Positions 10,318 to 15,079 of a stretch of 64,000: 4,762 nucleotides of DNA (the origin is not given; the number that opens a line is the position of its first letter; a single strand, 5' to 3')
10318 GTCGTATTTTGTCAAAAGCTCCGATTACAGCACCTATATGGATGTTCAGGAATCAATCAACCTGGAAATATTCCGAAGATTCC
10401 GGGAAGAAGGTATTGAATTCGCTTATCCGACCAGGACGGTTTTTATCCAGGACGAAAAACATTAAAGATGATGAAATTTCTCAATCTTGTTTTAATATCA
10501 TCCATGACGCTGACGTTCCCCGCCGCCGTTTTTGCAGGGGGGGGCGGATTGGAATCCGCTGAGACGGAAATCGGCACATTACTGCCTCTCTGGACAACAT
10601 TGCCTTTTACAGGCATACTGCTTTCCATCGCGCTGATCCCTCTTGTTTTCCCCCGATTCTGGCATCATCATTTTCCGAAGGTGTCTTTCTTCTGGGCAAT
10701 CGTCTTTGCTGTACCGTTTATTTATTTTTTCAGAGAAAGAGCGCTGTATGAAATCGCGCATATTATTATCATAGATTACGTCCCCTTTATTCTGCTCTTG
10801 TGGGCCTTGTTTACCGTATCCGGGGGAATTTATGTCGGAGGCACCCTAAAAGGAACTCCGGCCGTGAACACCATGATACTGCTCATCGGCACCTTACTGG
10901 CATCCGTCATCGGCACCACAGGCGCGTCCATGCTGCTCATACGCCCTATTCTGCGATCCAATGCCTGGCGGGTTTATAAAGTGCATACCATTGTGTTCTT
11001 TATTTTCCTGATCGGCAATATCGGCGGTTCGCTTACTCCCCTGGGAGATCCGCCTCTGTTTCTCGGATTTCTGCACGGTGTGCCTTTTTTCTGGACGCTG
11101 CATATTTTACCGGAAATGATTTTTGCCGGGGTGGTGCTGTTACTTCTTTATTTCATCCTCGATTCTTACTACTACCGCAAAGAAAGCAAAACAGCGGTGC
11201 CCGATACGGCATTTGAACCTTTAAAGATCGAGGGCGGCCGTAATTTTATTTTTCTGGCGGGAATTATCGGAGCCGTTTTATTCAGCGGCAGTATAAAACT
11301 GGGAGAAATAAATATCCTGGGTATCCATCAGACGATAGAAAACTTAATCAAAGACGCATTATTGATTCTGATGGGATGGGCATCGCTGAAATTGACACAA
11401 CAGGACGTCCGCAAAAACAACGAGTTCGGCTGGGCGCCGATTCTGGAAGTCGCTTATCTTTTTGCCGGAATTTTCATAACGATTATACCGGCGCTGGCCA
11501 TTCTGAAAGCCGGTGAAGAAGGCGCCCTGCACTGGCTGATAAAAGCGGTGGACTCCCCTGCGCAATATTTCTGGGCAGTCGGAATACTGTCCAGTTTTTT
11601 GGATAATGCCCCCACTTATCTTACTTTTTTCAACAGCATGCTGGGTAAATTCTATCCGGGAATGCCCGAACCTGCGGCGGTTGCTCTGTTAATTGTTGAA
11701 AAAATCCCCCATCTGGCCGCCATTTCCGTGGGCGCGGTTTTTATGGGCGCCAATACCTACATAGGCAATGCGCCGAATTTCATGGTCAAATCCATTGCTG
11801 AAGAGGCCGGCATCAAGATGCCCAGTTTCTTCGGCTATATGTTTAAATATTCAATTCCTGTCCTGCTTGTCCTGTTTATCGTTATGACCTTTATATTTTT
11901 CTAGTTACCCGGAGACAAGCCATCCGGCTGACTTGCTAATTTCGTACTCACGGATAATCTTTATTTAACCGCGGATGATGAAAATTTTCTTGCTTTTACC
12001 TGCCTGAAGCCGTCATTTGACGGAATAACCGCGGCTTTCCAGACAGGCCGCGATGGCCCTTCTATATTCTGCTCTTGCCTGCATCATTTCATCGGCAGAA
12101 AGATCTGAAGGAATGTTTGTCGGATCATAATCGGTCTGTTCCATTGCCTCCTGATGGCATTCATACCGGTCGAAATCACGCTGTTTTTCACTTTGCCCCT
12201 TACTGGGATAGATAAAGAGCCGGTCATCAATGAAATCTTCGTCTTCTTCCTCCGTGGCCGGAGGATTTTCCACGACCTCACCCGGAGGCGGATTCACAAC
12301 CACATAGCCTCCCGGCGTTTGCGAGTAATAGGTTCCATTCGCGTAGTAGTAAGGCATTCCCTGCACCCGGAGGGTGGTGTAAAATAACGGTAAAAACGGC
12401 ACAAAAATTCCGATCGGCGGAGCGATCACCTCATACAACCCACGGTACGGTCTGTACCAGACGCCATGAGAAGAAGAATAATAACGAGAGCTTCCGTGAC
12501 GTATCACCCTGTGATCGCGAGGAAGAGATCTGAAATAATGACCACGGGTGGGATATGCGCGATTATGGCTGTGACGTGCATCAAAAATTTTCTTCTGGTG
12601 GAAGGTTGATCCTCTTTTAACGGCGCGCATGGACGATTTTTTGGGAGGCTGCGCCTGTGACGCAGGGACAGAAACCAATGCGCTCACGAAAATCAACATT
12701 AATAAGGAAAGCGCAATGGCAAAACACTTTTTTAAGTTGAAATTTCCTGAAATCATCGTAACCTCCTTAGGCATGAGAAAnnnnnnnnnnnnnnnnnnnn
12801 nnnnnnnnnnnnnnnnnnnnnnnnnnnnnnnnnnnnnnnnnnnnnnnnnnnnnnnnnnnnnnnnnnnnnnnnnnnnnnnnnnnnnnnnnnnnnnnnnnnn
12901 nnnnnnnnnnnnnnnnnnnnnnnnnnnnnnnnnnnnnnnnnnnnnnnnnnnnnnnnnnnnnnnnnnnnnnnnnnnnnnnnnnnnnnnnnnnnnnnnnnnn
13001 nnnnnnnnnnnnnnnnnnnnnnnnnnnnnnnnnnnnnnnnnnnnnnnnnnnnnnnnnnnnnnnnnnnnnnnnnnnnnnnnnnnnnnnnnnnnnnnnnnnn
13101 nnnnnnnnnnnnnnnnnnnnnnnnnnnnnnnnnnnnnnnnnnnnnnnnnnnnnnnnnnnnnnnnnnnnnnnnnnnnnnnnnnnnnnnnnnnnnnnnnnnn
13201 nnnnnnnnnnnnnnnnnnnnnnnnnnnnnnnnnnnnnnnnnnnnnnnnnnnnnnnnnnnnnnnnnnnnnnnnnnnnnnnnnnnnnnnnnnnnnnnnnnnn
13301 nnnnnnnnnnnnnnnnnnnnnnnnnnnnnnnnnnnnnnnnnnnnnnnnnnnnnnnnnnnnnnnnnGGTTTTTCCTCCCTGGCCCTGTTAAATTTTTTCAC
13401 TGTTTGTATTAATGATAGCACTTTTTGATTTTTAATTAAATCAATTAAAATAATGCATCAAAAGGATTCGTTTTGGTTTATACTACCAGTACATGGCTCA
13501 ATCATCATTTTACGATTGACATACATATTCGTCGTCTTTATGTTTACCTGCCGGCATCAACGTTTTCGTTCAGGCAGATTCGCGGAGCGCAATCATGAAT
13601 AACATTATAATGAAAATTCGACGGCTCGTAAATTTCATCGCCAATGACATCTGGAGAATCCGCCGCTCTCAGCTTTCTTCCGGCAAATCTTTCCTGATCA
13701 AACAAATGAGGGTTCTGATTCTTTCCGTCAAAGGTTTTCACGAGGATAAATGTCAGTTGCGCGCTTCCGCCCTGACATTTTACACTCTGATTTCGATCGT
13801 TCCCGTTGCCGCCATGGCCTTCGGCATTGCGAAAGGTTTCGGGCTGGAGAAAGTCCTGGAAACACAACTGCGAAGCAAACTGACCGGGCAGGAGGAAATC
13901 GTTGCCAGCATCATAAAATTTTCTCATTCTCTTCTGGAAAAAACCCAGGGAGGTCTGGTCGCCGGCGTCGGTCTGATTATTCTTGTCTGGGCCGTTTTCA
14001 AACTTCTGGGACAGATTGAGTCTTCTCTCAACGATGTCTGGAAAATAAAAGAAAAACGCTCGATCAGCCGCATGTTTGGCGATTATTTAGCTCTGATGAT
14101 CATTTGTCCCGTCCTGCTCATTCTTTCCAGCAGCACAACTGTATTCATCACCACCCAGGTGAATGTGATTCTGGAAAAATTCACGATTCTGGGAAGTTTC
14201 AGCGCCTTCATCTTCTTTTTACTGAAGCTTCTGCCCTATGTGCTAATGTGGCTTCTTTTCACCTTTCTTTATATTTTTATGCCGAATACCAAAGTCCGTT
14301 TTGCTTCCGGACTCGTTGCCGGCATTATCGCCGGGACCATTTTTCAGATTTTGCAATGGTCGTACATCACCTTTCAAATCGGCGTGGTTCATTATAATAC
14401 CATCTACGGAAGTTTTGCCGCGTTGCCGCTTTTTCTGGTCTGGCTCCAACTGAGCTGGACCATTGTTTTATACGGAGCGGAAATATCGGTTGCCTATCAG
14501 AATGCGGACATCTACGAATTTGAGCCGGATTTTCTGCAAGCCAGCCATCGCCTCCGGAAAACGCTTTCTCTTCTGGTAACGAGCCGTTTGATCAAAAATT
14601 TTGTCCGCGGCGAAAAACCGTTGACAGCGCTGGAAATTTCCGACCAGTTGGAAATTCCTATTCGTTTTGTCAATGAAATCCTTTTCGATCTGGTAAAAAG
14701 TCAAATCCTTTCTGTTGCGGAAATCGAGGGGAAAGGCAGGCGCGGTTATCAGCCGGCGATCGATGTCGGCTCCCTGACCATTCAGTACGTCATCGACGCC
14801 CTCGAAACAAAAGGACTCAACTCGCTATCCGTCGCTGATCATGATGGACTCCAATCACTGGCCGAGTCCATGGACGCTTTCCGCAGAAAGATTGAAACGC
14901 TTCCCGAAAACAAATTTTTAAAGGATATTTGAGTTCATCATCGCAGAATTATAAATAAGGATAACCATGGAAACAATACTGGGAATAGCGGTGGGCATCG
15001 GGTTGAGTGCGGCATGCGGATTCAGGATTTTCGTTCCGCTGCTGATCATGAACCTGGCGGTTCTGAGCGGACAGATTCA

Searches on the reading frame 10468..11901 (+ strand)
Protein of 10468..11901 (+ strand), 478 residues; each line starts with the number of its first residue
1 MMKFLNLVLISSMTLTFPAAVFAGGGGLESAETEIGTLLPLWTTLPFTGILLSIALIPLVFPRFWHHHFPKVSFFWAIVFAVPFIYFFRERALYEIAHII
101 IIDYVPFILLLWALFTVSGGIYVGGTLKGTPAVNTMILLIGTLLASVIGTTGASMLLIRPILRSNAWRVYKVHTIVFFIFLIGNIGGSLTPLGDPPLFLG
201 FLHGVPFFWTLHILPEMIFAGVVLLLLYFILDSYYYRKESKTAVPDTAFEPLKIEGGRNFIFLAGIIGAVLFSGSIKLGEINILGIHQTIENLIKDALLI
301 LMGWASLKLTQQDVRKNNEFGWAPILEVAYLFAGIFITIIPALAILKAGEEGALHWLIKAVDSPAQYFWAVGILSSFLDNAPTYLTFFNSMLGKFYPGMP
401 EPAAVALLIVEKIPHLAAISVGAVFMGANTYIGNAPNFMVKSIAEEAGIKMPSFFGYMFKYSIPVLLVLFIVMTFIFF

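Call 45: search_protein_families(library=pfam, proteins=[window:10468-11901:+], max_evalue=0.0001)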
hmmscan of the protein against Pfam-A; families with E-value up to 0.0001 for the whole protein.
window:10468-11901:+ (478 aa): 2 families
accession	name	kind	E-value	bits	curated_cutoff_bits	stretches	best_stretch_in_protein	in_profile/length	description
PF16980.11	CitMHS_2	-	2.5e-180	600.4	25.7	1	39-478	4-448/448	Putative citrate transport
PF03600.22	CitMHS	-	6e-09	35.9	31.9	1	135-409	81-335/336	Citrate transporter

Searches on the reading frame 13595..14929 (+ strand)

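Call 45: search_protein_families(library=pfam, proteins=[window:13595-14929:+], max_evalue=0.0001)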
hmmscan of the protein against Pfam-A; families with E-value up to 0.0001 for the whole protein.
window:13595-14929:+ (445 aa): 1 family
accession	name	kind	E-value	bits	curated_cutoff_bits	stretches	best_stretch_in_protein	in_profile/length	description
PF03631.20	Virul_fac_BrkB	-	1.6e-54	185.7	33.7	1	50-304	2-258/259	Virulence factor BrkB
